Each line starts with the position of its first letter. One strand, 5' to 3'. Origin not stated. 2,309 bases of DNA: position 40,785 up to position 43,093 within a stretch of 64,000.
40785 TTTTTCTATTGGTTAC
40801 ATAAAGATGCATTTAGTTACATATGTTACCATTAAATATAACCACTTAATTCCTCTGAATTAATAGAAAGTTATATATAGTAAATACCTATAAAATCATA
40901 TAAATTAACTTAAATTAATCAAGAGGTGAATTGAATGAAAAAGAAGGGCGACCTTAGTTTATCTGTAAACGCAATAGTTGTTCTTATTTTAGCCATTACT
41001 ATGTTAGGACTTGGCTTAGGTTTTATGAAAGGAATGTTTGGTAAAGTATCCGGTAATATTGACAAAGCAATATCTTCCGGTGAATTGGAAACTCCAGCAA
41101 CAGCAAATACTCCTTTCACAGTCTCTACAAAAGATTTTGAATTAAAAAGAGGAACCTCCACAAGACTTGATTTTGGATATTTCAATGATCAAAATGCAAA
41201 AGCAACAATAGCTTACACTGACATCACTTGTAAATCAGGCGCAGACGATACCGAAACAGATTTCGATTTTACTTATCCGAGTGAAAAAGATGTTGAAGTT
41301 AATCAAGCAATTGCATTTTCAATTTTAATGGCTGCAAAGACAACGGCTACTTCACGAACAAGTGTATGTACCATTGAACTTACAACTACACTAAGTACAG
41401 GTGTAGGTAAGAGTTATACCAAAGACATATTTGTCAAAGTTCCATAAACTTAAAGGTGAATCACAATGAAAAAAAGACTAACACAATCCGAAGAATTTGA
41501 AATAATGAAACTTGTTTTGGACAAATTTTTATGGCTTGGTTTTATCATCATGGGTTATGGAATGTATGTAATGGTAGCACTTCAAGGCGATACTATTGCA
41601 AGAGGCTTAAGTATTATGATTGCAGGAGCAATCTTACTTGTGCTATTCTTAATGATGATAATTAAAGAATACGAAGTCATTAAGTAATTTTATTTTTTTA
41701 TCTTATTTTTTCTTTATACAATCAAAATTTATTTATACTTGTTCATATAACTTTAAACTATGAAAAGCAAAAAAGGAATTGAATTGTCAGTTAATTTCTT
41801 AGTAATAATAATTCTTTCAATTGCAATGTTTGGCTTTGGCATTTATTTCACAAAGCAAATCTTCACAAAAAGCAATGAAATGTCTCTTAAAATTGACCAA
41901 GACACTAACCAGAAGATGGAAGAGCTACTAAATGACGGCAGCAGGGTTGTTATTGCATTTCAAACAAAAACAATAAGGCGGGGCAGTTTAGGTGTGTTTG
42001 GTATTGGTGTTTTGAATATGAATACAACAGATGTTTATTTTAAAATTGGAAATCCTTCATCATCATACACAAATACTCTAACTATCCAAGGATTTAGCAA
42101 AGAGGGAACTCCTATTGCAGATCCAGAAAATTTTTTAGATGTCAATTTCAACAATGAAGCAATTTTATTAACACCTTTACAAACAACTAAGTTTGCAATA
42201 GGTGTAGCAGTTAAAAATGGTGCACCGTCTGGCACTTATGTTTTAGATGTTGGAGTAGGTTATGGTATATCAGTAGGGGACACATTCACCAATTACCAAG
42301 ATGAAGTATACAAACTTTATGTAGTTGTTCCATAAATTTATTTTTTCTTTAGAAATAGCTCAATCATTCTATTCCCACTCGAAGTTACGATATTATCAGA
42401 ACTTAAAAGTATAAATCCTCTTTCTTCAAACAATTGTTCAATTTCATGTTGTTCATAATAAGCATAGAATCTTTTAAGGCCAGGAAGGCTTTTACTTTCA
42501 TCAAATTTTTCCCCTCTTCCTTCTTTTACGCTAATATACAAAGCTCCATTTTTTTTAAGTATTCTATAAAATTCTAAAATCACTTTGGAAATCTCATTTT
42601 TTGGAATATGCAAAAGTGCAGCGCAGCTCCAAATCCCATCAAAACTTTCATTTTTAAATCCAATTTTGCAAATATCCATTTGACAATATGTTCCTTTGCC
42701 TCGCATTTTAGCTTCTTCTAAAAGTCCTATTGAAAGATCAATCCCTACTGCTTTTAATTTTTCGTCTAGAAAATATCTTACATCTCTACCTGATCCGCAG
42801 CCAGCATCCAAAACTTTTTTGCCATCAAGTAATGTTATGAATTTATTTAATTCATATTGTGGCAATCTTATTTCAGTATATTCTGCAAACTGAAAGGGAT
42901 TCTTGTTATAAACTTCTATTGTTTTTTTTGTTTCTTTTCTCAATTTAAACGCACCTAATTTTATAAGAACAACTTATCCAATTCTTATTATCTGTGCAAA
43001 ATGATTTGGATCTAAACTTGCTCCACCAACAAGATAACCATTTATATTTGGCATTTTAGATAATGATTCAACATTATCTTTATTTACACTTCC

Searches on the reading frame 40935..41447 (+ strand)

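Call 8: search_protein_families(library=pfam, proteins=[window:40935-41447:+], max_evalue=0.001)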
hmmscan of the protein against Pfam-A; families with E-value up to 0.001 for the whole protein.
window:40935-41447:+ (170 aa): 0 families

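Call 38: search_protein_families(library=ncbifam, proteins=[window:40935-41447:+], max_evalue=0.1)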
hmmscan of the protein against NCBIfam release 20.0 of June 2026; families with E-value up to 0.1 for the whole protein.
window:40935-41447:+ (170 aa): 1 family
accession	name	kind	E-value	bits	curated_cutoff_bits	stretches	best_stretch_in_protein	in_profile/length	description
NF046073.1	UpsA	equivalog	0.051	13.7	130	1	12-56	9-53/136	pilin subunit UpsA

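Call 104: search_protein_families(library=pfam, proteins=[window:40935-41447:+], max_evalue=1)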
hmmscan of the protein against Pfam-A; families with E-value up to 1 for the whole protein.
window:40935-41447:+ (170 aa): 0 families

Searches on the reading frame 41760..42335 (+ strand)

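Call 8: search_protein_families(library=pfam, proteins=[window:41760-42335:+], max_evalue=0.001)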
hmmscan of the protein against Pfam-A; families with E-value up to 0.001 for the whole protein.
window:41760-42335:+ (191 aa): 0 families

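Call 104: search_protein_families(library=pfam, proteins=[window:41760-42335:+], max_evalue=1)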
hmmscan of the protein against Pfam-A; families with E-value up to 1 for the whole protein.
window:41760-42335:+ (191 aa): 3 families
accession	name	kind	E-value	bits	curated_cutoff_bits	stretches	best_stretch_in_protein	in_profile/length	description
PF23906.1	DUF7248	-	0.041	14.3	27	1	13-36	17-40/58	Family of unknown function (DUF7248)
PF10317.15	7TM_GPCR_Srd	-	0.093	12.4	22.8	1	8-57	177-226/292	Serpentine type 7TM GPCR chemoreceptor Srd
PF13334.11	DUF4094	-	0.26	12.2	24.5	1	16-51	5-38/90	Domain of unknown function (DUF4094)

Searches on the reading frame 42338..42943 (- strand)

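Call 8: search_protein_families(library=pfam, proteins=[window:42338-42943:-], max_evalue=0.001)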
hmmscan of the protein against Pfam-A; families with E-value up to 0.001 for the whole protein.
window:42338-42943:- (201 aa): 10 families
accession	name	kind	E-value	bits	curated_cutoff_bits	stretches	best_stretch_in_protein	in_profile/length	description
PF08241.18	Methyltransf_11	-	9.5e-19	68.3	21.2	1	45-137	1-95/95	Methyltransferase domain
PF13649.12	Methyltransf_25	-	4.9e-18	66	27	1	44-133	1-97/97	Methyltransferase domain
PF13489.12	Methyltransf_23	-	6.8e-13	49.1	27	1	33-180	14-162/164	Methyltransferase domain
PF13847.12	Methyltransf_31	-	1.6e-10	41.3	27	1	40-174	3-143/145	Methyltransferase domain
PF08242.18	Methyltransf_12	-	3.6e-10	40.9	30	1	45-135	1-98/98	Methyltransferase domain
PF02353.26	CMAS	-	7e-06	26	27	1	36-138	58-165/273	Mycolic acid cyclopropane synthetase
PF01209.24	Ubie_methyltran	-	0.00029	20.7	20.1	1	32-137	39-151/233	ubiE/COQ5 methyltransferase family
PF01555.25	N6_N4_Mtase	-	0.0004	20.8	26.7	0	118-156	32-61/221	DNA methylase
PF03848.20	TehB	-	0.00061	19.7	20.4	1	31-133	21-128/193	Tellurite resistance protein TehB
PF05724.17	TPMT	-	0.00089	19.4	26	0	38-78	35-75/218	Thiopurine S-methyltransferase (TPMT)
